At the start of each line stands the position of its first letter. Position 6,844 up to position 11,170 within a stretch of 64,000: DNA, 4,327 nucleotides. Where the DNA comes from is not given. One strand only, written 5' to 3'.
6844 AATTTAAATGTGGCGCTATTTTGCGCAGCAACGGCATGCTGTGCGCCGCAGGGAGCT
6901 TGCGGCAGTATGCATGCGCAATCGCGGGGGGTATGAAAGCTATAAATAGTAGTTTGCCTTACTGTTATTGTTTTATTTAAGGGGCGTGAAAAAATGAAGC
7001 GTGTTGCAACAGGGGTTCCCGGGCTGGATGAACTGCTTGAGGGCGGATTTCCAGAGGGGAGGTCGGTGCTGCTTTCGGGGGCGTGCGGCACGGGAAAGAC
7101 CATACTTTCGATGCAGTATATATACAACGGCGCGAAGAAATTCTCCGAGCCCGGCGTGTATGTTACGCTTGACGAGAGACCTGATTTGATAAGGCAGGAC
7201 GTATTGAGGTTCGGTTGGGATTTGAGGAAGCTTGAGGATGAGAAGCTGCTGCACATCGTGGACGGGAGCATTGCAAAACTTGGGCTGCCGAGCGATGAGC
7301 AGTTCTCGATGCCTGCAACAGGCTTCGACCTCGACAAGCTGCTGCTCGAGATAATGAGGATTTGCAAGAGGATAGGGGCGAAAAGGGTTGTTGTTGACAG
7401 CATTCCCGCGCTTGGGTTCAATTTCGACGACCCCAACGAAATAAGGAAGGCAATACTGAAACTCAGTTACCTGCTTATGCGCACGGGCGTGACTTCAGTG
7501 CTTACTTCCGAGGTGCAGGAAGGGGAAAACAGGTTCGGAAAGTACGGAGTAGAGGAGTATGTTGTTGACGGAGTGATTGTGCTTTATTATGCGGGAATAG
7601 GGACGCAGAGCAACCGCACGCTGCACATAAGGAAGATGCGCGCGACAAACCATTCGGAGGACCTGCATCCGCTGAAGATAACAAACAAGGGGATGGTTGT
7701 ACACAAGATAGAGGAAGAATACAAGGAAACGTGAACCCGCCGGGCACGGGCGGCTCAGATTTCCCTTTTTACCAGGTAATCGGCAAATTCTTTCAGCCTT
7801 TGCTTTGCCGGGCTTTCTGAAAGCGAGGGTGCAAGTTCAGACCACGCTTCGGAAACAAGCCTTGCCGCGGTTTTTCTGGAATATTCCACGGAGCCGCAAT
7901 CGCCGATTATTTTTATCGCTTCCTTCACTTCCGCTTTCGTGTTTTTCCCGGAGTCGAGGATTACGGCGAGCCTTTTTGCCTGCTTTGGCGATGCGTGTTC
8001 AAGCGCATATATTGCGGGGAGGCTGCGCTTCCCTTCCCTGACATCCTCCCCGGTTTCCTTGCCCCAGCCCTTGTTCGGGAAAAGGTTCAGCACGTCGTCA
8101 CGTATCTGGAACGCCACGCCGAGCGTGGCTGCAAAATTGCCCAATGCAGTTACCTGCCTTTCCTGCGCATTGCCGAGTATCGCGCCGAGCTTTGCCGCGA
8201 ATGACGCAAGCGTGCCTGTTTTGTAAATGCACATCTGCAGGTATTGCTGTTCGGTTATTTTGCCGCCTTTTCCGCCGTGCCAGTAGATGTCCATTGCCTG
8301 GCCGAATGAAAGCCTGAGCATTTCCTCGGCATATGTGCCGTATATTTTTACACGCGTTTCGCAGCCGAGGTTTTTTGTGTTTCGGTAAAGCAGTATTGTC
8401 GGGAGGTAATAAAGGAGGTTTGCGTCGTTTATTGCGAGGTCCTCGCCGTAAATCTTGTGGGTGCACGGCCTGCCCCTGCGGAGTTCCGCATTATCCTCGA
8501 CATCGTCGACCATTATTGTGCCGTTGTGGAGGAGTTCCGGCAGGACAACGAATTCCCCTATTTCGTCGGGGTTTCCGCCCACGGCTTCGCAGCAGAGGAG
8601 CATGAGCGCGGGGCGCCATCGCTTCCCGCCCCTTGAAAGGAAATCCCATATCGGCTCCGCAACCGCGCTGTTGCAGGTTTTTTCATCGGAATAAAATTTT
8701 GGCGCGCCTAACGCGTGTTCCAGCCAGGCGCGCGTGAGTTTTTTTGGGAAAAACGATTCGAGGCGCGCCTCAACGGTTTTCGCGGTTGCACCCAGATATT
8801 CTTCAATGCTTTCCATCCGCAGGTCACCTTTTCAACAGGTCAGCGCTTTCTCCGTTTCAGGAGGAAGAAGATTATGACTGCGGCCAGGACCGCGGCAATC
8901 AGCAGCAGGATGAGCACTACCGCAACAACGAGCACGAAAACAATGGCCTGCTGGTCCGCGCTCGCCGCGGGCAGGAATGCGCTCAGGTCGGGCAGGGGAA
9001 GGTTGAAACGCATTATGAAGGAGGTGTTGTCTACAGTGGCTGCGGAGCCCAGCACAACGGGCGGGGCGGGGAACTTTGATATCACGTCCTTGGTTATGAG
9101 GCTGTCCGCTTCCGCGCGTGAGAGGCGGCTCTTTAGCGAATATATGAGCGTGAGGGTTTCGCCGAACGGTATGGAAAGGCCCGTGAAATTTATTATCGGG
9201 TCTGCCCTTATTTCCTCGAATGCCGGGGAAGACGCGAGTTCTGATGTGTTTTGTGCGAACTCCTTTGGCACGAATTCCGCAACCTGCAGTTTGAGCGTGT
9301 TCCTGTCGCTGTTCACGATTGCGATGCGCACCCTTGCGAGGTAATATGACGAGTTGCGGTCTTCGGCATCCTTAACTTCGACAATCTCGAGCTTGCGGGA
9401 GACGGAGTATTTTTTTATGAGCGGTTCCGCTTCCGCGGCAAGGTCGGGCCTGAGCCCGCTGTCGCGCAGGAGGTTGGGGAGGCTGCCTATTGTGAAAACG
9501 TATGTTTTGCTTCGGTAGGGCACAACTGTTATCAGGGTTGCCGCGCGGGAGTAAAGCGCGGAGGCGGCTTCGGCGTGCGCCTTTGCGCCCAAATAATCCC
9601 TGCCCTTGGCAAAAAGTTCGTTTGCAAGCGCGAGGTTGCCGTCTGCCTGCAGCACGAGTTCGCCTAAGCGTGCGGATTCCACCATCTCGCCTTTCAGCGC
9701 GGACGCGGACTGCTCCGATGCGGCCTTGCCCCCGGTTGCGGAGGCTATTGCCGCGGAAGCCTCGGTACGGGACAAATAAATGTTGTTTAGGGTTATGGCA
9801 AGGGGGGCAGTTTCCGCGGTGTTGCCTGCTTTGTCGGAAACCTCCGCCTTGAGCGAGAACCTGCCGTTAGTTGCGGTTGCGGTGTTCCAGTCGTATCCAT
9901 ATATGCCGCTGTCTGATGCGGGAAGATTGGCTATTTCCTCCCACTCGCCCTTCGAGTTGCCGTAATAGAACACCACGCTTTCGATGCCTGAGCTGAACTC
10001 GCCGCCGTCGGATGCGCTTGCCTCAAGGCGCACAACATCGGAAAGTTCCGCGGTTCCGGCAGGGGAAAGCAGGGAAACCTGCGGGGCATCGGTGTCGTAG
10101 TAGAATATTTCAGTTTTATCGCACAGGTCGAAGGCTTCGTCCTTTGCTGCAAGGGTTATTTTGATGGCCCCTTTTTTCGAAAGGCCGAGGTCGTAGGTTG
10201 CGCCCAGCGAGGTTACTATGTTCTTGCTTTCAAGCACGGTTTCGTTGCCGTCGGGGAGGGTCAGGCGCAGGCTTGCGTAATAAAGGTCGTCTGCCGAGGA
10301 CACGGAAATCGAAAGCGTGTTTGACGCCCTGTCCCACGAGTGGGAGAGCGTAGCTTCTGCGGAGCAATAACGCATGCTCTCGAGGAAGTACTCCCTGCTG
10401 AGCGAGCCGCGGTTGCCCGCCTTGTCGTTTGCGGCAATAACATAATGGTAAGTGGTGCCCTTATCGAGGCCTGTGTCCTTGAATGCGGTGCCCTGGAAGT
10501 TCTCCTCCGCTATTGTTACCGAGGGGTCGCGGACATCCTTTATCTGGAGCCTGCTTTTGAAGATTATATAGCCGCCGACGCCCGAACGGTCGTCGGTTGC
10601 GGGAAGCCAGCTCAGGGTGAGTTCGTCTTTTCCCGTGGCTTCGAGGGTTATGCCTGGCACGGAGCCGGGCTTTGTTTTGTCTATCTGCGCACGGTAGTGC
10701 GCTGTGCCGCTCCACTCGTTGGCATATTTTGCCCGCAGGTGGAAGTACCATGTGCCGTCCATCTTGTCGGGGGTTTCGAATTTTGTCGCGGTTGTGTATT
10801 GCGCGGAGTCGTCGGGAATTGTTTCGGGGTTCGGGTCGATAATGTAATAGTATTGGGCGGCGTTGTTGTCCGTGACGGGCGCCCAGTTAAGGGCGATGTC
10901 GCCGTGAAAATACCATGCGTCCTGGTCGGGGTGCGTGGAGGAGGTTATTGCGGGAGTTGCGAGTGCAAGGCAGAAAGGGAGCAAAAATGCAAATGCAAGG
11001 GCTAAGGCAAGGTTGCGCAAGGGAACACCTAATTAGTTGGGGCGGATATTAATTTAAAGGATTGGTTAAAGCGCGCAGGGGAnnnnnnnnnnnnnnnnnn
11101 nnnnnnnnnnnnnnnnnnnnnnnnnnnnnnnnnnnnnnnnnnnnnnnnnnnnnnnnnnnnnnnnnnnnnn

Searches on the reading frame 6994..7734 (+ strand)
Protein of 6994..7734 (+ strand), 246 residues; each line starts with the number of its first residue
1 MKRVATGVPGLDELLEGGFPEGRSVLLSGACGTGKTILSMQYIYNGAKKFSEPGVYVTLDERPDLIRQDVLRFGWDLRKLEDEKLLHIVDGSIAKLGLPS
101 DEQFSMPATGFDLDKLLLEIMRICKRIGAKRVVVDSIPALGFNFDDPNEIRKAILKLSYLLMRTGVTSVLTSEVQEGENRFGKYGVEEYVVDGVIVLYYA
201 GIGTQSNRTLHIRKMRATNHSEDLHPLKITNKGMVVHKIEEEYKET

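Call 45: search_protein_families(library=ncbifam, proteins=[window:6994-7734:+], max_evalue=0.01)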
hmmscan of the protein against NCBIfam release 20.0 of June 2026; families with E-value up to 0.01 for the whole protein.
window:6994-7734:+ (246 aa): 12 families
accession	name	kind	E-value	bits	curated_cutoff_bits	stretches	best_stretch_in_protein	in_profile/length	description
NF006799.0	PRK09302.1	equivalog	2.4e-61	207.9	408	1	2-237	11-239/515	circadian clock protein KaiC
TIGR03877.1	thermo_KaiC_1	hypoth_equivalog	2.2e-56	191.1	307.25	1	1-238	1-234/238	KaiC domain-containing protein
TIGR02655.1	circ_KaiC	equivalog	1.8e-48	165.4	546.25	1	3-237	2-229/484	circadian clock protein KaiC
TIGR03880.1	KaiC_arch_3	hypoth_equivalog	6.7e-43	146.8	249.45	1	7-238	1-219/224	KaiC domain-containing protein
TIGR03881.1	KaiC_arch_4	hypoth_equivalog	1.1e-39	136.4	247.8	1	2-237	1-229/231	KaiC domain-containing protein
NF052589.1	ArlH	equivalog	4.6e-08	33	215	1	10-221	8-207/229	archaellum protein ArlH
NF004723.0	PRK06067.1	subfamily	1.1e-06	28.4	194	1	4-58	16-70/243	flagellar accessory protein FlaH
TIGR03878.1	thermo_KaiC_2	hypoth_equivalog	1.4e-06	27.8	232.2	1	17-235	31-252/259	KaiC domain-containing protein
TIGR00416.1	sms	equivalog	0.00012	20.9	403.05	1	2-216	74-260/454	DNA repair protein RadA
TIGR02012.1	tigrfam_recA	equivalog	0.0029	17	325.3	0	3-49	35-82/321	recombinase RecA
NF004629.0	PRK05973.1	equivalog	0.0057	15.7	156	1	19-84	61-125/237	DNA helicase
NF006861.0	PRK09361.1-1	equivalog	0.0076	15.8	278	0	3-43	4-44/235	DNA repair and recombination protein RadB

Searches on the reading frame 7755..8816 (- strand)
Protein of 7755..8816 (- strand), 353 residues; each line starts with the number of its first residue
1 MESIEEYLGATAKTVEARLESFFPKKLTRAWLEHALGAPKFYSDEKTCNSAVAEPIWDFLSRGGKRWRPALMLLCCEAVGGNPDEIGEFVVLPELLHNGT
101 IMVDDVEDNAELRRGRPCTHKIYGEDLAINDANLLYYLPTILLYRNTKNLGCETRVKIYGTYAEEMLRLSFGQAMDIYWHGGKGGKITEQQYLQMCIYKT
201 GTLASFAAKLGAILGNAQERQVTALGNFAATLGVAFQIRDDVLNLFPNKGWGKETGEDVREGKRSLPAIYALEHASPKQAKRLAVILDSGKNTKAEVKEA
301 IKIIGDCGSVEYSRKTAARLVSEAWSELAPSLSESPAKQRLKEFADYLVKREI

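Call 72: search_protein_families(library=pfam, proteins=[window:7755-8816:-], max_evalue=0.00001)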
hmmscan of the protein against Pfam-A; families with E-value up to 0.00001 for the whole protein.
window:7755-8816:- (353 aa): 1 family
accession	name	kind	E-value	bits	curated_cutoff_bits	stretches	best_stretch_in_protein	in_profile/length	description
PF00348.22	polyprenyl_synt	-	3.3e-65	220.2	27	1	52-304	4-251/251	Polyprenyl synthetase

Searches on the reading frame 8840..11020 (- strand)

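Call 72: search_protein_families(library=pfam, proteins=[window:8840-11020:-], max_evalue=0.00001)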
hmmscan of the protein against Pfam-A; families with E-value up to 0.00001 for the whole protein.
window:8840-11020:- (726 aa): 1 family
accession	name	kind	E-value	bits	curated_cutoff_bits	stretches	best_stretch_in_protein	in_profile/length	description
PF17957.7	Big_7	-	4.5e-09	37.3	24.1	1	313-392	1-70/70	Bacterial Ig domain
